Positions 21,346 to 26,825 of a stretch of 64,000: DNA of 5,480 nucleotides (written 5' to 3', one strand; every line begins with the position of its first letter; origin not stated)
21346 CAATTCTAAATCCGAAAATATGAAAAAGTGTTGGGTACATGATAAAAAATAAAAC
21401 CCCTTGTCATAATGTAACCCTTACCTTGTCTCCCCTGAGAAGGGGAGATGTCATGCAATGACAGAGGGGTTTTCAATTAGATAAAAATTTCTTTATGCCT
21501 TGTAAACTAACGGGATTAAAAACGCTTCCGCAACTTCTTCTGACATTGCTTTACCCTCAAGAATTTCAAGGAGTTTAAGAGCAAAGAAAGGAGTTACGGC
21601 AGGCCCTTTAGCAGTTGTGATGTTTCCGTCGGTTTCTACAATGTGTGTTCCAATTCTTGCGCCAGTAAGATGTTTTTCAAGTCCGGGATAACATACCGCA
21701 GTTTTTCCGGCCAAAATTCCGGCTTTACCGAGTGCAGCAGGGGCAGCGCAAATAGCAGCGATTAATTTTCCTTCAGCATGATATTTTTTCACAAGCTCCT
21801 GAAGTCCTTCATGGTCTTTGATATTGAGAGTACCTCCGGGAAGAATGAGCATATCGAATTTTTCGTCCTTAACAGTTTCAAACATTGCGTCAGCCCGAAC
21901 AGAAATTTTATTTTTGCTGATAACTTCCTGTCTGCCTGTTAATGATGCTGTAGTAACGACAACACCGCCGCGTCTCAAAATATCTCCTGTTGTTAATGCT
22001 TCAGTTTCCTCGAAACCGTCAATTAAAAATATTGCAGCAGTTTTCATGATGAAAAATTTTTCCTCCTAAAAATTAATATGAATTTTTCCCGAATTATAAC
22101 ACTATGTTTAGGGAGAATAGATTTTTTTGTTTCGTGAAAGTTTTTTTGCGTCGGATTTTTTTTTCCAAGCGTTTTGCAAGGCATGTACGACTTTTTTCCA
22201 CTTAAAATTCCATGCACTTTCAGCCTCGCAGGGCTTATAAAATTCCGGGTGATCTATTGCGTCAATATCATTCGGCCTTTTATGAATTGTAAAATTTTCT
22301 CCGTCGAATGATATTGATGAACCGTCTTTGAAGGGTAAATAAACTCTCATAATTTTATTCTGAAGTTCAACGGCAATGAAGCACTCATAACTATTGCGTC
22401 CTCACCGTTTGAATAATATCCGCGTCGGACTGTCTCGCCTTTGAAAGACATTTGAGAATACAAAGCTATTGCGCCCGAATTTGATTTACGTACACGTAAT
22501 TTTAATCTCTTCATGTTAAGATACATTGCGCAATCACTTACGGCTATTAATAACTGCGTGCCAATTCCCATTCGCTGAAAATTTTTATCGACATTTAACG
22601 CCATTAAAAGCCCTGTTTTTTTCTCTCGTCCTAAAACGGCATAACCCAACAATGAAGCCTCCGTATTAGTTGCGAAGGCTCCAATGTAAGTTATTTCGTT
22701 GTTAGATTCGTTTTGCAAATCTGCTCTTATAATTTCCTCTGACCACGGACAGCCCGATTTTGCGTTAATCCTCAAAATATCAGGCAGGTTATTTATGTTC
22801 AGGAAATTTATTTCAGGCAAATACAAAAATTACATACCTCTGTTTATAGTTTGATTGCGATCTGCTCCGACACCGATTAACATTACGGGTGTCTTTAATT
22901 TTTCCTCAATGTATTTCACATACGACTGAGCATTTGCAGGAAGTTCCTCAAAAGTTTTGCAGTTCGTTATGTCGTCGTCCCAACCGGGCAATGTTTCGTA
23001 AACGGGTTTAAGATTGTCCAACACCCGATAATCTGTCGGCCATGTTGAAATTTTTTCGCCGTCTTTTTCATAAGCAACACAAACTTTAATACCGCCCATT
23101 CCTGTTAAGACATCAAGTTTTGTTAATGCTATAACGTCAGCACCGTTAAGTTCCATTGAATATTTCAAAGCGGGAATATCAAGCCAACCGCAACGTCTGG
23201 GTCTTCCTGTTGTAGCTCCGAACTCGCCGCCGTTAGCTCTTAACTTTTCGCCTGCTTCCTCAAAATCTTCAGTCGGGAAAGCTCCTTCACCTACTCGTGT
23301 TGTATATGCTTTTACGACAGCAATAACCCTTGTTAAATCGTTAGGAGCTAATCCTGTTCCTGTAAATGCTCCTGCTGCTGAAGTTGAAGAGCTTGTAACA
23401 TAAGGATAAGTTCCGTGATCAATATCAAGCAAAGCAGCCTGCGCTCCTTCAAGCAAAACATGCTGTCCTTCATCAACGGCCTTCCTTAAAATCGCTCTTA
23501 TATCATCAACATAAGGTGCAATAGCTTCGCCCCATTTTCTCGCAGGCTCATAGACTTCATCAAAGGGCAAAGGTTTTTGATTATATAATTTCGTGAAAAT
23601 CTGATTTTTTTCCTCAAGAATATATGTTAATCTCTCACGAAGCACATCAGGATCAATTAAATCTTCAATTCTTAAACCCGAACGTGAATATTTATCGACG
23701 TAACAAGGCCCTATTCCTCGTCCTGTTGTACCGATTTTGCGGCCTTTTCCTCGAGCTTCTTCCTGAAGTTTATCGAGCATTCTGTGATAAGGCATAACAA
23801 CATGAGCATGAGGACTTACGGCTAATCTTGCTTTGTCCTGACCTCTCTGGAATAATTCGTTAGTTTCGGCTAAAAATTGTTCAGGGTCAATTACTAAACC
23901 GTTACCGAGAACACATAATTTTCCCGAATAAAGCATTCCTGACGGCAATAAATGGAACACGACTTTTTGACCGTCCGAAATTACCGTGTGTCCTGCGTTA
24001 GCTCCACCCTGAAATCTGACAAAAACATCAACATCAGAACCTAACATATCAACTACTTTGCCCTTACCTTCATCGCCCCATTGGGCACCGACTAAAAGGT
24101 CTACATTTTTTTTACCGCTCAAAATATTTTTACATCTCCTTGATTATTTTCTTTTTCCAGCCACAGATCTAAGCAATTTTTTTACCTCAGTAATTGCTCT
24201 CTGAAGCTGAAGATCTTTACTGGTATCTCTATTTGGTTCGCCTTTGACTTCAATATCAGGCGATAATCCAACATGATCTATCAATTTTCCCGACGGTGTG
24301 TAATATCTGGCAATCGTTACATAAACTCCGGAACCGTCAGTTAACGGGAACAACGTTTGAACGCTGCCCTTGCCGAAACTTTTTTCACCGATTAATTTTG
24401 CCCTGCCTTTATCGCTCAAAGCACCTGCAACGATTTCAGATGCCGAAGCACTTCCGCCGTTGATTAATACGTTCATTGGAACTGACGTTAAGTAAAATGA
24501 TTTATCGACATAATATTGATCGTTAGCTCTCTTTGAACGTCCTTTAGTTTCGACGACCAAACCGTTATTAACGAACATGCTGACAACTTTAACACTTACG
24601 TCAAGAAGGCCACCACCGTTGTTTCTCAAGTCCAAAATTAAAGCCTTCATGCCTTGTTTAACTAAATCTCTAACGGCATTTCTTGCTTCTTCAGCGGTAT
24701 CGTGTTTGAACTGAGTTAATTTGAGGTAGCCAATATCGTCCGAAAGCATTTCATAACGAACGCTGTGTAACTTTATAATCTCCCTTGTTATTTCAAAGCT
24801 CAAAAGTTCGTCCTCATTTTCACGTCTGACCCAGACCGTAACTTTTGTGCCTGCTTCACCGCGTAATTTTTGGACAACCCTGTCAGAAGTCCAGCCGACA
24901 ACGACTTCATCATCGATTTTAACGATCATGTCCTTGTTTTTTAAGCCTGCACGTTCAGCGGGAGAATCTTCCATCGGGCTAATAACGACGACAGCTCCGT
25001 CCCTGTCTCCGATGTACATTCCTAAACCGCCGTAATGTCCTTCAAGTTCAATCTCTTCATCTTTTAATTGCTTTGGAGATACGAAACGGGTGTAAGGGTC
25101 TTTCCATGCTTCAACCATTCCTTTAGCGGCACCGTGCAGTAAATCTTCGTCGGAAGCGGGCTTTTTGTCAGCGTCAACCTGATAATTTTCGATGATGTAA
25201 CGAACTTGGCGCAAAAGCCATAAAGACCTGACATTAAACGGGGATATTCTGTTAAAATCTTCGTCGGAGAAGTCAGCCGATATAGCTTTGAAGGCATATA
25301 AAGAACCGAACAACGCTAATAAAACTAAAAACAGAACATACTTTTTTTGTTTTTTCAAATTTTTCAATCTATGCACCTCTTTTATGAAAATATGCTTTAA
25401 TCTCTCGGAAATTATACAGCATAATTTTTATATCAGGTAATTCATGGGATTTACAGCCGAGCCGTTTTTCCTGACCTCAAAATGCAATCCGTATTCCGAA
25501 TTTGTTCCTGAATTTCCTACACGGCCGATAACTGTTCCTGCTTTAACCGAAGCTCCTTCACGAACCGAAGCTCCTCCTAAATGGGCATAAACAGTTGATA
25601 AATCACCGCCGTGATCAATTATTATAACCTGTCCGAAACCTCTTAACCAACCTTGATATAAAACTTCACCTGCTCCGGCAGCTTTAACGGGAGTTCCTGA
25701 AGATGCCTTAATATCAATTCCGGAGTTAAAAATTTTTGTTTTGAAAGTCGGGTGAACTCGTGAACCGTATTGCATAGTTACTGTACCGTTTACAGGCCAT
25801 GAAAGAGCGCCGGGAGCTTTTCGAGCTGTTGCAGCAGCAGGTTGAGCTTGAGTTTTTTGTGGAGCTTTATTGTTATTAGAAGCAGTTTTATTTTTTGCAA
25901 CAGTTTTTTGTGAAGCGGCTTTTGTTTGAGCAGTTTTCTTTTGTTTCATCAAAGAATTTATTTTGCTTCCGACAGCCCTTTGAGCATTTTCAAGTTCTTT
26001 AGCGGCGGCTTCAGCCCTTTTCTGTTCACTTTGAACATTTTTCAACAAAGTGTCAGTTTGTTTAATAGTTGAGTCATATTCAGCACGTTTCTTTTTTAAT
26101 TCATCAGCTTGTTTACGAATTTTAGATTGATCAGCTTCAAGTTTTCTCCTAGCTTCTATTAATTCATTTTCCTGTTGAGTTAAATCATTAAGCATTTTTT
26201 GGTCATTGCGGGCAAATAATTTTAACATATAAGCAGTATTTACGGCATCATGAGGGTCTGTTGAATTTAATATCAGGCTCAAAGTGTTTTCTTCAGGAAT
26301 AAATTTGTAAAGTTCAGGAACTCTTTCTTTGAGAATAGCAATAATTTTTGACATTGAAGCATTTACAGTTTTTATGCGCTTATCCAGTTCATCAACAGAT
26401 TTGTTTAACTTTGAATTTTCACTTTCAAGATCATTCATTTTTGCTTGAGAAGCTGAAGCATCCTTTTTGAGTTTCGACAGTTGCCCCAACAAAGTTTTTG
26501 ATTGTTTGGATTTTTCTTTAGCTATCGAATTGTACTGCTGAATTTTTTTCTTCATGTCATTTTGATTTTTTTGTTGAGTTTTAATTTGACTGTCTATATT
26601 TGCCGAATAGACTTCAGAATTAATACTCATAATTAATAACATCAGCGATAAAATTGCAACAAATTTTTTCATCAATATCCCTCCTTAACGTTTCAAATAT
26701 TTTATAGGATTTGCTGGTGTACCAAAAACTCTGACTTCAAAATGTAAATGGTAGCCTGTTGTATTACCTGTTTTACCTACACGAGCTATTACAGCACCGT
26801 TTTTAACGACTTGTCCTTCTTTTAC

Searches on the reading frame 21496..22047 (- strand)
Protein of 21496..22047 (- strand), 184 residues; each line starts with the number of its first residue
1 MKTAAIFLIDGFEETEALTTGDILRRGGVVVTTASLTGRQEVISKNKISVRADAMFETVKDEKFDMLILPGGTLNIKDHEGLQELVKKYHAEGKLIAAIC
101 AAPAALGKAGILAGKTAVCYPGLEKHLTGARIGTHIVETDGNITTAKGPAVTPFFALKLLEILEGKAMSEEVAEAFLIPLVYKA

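Call 41: search_protein_families(library=pfam, proteins=[window:21496-22047:-], max_evalue=0.00001)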
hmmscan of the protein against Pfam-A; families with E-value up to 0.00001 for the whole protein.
window:21496-22047:- (184 aa): 1 family
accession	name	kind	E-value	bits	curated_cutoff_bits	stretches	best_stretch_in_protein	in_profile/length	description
PF01965.30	DJ-1_PfpI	-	8.4e-38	130.2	26.6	1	2-161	1-164/165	DJ-1/PfpI family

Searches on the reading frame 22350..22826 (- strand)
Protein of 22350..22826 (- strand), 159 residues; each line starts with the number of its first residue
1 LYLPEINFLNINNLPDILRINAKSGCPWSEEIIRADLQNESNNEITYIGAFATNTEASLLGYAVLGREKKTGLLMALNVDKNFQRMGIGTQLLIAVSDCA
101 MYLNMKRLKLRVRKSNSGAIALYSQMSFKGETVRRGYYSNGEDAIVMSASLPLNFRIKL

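Call 41: search_protein_families(library=pfam, proteins=[window:22350-22826:-], max_evalue=0.00001)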
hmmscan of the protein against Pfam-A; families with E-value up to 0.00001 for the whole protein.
window:22350-22826:- (159 aa): 4 families
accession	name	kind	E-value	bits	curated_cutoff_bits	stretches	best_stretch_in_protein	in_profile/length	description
PF00583.31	Acetyltransf_1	-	2.9e-11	44.1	20.7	1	27-128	15-116/116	Acetyltransferase (GNAT) family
PF13508.13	Acetyltransf_7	-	4.1e-07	30.7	27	1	57-129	12-83/84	Acetyltransferase (GNAT) domain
PF08445.16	FR47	-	5.6e-07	29.9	22.1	1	69-130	19-79/86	FR47-like protein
PF13673.13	Acetyltransf_10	-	1.4e-06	28.8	23.6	1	51-130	34-109/128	Acetyltransferase (GNAT) domain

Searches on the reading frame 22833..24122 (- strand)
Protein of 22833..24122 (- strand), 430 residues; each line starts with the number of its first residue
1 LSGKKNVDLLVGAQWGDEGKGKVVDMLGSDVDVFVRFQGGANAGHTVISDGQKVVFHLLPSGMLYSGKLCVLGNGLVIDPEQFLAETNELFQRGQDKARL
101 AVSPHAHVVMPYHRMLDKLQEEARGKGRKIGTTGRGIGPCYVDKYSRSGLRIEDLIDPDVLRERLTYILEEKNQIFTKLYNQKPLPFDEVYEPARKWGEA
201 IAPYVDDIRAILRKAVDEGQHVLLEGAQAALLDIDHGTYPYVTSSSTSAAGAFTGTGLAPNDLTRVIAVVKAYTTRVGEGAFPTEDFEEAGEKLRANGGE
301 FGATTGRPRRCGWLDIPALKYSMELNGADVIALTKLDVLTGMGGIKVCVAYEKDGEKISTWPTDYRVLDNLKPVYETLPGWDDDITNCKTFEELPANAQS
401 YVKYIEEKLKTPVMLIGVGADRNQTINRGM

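Call 41: search_protein_families(library=pfam, proteins=[window:22833-24122:-], max_evalue=0.00001)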
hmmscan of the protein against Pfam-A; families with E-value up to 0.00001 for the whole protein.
window:22833-24122:- (430 aa): 1 family
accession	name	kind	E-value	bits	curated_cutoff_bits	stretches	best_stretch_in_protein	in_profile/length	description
PF00709.27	Adenylsucc_synt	-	7.1e-179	595.3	27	1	10-426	2-416/416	Adenylosuccinate synthetase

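Call 97: find_homologous_proteins(query=window:22833-24122:-, max_evalue=1e-50)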
Query window:22833-24122:- (430 aa): 8000 proteins with E <= 1e-50 among 8000 candidates; the best 120 are listed.
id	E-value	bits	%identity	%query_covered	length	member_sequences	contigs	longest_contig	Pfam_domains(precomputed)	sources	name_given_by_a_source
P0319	1.2e-279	946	97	99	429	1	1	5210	PF00709.28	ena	-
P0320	4.5e-268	907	91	100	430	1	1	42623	PF00709.28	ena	-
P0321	1.2e-267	906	90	100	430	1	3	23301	PF00709.28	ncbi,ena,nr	ncbi:MAG: adenylosuccinate synthase [Synergistaceae bacterium]|nr:adenylosuccinate synthase [Synergi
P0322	8.6e-267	903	90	100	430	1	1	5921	PF00709.28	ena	-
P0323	1.4e-266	903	90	100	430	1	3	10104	PF00709.28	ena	-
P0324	1.6e-266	902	90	100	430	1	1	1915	PF00709.28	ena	-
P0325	2.5e-266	902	90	100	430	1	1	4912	PF00709.28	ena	-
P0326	3.4e-266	901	90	100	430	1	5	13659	PF00709.28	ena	-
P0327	9.6e-266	900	90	100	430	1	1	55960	PF00709.28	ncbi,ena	-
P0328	1.8e-265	899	90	100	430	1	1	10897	PF00709.28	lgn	-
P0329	6.0e-265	897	89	100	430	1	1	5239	PF00709.28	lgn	-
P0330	9.2e-265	897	89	100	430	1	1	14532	PF00709.28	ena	-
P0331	2.8e-263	892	90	99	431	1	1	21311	PF00709.28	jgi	-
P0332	3.4e-263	891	89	99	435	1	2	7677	PF00709.28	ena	-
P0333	6.8e-263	890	89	100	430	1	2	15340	PF00709.28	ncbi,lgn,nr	ncbi:MAG: adenylosuccinate synthase [Synergistaceae bacterium]|nr:adenylosuccinate synthase [Synergi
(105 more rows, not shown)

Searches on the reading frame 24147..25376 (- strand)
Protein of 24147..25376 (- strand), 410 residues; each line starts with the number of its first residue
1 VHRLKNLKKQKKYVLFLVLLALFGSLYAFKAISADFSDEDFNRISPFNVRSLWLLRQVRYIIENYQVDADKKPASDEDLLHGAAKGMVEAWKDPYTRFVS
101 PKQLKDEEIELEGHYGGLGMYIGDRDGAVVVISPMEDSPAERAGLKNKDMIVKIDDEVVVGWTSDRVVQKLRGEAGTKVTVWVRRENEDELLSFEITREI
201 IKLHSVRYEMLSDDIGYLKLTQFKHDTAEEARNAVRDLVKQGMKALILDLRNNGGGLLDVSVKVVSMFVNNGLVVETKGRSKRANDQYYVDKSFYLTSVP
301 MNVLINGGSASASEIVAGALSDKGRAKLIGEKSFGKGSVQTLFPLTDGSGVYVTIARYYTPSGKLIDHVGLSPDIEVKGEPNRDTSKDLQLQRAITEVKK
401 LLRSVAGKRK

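Call 41: search_protein_families(library=pfam, proteins=[window:24147-25376:-], max_evalue=0.00001)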
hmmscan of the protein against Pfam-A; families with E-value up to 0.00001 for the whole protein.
window:24147-25376:- (410 aa): 4 families
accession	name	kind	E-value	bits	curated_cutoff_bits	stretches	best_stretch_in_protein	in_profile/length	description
PF03572.23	Peptidase_S41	-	3e-55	186.7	24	1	214-377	1-165/165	Peptidase family S41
PF13180.12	PDZ_2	-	1.5e-10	41.7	27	1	116-193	1-77/80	PDZ domain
PF17820.7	PDZ_6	-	7.6e-10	38.8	27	1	130-185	1-54/54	PDZ domain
PF00595.29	PDZ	-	7.7e-10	39.5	23.2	1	114-181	8-78/81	PDZ domain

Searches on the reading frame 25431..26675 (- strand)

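Call 41: search_protein_families(library=pfam, proteins=[window:25431-26675:-], max_evalue=0.00001)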
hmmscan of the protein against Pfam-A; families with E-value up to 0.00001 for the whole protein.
window:25431-26675:- (415 aa): 1 family
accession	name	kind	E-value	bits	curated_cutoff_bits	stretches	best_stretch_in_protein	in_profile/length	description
PF01551.29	Peptidase_M23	-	3.8e-32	110.8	28.7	1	316-410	2-96/96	Peptidase family M23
